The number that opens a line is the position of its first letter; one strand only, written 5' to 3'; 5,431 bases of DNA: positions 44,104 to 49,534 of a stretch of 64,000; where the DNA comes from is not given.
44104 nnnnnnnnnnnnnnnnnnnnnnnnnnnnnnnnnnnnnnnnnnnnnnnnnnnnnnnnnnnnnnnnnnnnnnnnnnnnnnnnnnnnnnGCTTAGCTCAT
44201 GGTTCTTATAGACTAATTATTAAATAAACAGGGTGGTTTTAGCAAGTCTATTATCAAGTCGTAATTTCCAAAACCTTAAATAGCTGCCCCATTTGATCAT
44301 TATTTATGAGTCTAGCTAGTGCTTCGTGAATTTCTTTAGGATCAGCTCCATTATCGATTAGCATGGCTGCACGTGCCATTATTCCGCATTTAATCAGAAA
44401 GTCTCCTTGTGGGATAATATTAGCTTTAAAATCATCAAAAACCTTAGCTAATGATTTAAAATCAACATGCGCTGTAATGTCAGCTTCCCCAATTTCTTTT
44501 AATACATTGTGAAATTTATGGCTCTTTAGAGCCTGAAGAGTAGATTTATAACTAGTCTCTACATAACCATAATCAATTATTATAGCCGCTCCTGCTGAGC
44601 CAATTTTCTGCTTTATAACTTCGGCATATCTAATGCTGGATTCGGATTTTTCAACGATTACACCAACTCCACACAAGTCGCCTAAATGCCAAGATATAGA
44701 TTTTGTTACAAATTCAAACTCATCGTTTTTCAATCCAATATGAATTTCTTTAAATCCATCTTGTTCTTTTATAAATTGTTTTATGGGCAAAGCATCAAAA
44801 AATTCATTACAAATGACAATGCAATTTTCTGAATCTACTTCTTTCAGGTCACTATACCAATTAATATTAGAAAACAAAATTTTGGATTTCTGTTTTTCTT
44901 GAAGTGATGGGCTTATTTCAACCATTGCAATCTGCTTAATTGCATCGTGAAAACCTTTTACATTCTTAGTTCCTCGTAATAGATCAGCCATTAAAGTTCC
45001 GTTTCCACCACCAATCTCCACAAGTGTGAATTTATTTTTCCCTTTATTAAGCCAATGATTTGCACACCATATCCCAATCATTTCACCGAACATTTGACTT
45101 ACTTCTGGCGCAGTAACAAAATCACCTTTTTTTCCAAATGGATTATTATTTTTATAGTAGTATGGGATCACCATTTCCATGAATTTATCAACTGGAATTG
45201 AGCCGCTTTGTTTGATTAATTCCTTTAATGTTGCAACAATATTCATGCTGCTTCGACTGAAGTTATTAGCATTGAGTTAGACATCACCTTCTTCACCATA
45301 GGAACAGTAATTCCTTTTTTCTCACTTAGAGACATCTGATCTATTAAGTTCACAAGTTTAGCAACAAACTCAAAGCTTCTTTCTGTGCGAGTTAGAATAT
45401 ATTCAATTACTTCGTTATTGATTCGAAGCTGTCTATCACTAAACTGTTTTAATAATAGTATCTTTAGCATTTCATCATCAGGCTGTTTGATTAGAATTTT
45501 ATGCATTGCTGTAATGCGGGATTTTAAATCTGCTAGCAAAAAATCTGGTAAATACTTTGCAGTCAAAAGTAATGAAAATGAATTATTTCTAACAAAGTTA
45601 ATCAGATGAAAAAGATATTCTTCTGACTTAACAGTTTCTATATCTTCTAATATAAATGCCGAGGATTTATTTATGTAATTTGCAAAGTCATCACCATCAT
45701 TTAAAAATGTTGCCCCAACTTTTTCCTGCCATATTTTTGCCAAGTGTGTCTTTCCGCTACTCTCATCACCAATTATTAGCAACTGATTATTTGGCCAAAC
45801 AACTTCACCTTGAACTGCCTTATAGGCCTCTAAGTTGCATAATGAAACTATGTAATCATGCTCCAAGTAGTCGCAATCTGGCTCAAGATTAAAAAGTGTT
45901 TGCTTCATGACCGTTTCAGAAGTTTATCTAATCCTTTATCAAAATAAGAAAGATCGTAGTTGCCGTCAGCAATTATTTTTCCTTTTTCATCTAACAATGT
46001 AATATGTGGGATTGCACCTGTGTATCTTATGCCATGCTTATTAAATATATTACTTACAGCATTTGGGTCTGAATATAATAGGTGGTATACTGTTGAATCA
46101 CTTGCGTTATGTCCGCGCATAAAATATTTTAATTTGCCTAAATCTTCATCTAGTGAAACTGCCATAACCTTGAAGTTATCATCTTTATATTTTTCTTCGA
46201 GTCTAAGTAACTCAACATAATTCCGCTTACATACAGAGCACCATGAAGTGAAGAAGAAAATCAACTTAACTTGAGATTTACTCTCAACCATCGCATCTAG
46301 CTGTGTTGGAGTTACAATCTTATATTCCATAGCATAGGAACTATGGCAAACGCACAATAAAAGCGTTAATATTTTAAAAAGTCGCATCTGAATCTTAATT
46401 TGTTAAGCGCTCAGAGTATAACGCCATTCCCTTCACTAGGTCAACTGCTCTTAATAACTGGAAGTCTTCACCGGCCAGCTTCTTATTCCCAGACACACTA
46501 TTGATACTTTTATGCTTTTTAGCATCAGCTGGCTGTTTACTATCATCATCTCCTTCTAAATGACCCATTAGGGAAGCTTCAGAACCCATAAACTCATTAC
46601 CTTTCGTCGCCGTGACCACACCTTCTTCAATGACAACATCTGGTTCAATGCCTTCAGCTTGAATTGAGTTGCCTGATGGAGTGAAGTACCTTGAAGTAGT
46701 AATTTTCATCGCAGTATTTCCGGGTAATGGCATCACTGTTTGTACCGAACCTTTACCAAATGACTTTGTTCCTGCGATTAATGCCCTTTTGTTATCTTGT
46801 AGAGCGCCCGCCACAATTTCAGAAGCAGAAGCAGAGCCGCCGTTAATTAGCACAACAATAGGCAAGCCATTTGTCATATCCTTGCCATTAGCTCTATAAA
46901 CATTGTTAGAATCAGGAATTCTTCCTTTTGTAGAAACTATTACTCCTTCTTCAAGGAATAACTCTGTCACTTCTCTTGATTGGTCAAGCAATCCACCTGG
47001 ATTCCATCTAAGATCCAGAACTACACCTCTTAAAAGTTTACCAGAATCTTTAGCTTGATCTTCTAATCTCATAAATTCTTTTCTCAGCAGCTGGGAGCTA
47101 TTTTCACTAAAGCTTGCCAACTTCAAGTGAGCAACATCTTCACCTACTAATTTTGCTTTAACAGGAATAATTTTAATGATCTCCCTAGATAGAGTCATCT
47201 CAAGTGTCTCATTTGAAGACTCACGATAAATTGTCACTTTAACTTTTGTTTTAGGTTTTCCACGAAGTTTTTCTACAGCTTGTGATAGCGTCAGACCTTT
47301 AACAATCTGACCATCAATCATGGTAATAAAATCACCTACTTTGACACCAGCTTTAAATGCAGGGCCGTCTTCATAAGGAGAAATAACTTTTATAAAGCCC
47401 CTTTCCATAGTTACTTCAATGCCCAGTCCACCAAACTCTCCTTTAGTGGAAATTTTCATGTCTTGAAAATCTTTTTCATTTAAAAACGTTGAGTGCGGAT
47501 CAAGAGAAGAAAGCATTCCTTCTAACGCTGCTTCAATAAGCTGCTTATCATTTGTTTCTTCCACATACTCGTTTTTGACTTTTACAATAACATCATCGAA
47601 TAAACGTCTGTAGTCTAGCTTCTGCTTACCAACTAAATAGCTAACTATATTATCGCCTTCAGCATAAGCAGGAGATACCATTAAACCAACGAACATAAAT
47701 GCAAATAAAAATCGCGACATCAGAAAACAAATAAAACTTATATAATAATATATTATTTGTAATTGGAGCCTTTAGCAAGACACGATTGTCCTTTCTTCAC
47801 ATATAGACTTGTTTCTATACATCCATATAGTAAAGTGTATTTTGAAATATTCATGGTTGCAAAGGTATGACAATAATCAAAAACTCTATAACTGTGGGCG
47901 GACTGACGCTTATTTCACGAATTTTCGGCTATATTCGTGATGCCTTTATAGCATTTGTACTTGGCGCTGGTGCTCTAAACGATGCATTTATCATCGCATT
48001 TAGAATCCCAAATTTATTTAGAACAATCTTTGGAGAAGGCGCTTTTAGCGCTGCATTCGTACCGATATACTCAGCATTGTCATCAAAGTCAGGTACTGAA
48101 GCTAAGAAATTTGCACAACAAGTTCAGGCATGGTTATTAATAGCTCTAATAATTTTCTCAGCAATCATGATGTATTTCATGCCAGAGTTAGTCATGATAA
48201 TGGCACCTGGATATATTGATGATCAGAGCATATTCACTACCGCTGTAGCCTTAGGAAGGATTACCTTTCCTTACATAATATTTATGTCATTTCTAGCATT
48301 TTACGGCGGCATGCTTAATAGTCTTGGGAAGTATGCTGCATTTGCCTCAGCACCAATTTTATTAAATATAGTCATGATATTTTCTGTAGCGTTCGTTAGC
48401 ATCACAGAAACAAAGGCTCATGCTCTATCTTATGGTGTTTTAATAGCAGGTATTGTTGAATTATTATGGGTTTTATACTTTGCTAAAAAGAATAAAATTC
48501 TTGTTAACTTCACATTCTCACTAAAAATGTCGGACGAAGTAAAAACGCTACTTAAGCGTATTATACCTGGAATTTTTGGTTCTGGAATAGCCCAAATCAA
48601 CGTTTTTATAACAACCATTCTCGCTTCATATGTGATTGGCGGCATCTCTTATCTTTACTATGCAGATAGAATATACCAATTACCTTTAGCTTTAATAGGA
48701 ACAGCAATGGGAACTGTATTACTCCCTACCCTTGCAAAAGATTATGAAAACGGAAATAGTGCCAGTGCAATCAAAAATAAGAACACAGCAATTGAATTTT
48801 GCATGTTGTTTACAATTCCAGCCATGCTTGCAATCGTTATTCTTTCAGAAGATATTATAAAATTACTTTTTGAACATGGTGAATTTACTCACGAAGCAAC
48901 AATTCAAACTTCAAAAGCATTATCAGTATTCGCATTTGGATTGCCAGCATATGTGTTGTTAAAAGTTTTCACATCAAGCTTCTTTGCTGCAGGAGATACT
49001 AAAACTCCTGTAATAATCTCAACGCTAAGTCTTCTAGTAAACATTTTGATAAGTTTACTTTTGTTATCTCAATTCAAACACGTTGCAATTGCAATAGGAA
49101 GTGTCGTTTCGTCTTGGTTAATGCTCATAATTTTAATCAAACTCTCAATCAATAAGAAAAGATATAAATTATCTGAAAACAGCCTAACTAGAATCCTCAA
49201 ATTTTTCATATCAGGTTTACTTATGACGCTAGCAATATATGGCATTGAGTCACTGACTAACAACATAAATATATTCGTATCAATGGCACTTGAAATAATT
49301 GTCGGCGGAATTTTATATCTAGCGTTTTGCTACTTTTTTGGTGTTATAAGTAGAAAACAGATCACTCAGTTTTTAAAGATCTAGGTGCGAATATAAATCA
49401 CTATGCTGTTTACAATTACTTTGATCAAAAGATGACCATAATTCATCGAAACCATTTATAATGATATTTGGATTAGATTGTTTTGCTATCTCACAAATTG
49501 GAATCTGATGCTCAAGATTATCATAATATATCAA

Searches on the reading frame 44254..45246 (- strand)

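Call 78: search_protein_families(library=pfam, proteins=[window:44254-45246:-], max_evalue=0.05)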
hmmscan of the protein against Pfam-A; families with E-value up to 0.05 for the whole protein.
window:44254-45246:- (330 aa): 1 family
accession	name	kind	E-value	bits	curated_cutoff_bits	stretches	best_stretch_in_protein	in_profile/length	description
PF02636.23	Methyltransf_28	-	5.3e-55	187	23.3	1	56-270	1-237/249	Putative S-adenosyl-L-methionine-dependent methyltransferase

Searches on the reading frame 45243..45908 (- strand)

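Call 78: search_protein_families(library=pfam, proteins=[window:45243-45908:-], max_evalue=0.05)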
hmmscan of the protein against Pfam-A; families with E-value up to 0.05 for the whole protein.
window:45243-45908:- (221 aa): 3 families
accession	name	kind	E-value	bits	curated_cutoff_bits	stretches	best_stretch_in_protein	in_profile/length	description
PF22688.2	Hda_lid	-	2.3e-12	47.2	27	1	152-209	8-65/65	Hda, lid domain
PF00910.28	RNA_helicase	-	0.018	16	21.5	1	44-113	2-82/105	RNA helicase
PF13207.12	AAA_17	-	0.043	14.5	27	0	51-159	6-127/136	AAA domain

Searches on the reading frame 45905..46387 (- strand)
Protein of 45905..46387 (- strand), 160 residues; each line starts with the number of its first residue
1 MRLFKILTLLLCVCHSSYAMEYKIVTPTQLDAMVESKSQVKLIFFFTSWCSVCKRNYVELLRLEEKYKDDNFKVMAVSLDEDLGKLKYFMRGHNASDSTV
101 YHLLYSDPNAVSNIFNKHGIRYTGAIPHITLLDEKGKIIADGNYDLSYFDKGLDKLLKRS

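Call 78: search_protein_families(library=pfam, proteins=[window:45905-46387:-], max_evalue=0.05)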
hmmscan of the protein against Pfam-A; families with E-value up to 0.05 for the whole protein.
window:45905-46387:- (160 aa): 9 families
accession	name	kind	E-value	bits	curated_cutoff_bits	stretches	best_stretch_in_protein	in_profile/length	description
PF13905.12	Thioredoxin_8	-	2.5e-12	47.4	27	1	40-138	3-94/94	Thioredoxin-like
PF08534.16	Redoxin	-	1.8e-11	44.5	26.6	1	36-142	26-132/148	Redoxin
PF00578.27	AhpC-TSA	-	6.5e-10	39.5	26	1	37-139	24-122/124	AhpC/TSA family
PF00085.26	Thioredoxin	-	7.7e-06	26.3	23.5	1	23-81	3-60/103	Thioredoxin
PF13728.12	TraF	-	0.0019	18.5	23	1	35-84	126-172/224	F plasmid transfer operon protein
PF00255.25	GSHPx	-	0.014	15.4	27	1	36-77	19-59/108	Glutathione peroxidase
PF13098.12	Thioredoxin_2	-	0.015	16.1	27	1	36-83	3-54/104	Thioredoxin-like domain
PF20029.6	DUF6436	-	0.028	14.6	27.3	1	29-144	11-93/133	Domain of unknown function (DUF6436)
PF13462.12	Thioredoxin_4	-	0.035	14.7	23.2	1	35-98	10-75/165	Thioredoxin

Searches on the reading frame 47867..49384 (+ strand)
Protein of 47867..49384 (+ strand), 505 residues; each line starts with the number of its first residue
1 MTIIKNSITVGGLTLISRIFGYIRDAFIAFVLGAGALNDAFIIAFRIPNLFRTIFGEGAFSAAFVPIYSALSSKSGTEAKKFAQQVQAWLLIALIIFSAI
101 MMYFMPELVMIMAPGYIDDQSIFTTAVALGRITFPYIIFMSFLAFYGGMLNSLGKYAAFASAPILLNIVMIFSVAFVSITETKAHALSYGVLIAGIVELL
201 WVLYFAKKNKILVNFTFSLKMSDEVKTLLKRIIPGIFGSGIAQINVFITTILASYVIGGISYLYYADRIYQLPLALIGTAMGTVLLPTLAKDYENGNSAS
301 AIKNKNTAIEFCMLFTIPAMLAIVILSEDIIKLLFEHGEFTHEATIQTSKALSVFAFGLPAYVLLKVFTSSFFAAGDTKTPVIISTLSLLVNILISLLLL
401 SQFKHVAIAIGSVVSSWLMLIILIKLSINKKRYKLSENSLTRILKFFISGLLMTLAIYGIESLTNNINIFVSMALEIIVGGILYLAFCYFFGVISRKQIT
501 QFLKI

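Call 24: search_protein_families(library=pfam, proteins=[window:47867-49384:+], max_evalue=0.001)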
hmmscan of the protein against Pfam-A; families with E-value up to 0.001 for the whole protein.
window:47867-49384:+ (505 aa): 2 families
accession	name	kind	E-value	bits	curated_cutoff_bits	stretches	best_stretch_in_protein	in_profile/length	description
PF03023.19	MurJ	-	1.9e-113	379.9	27.4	1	28-472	1-444/451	Lipid II flippase MurJ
PF01554.23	MatE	-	2.4e-09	37.5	24.9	1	274-396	42-159/161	MatE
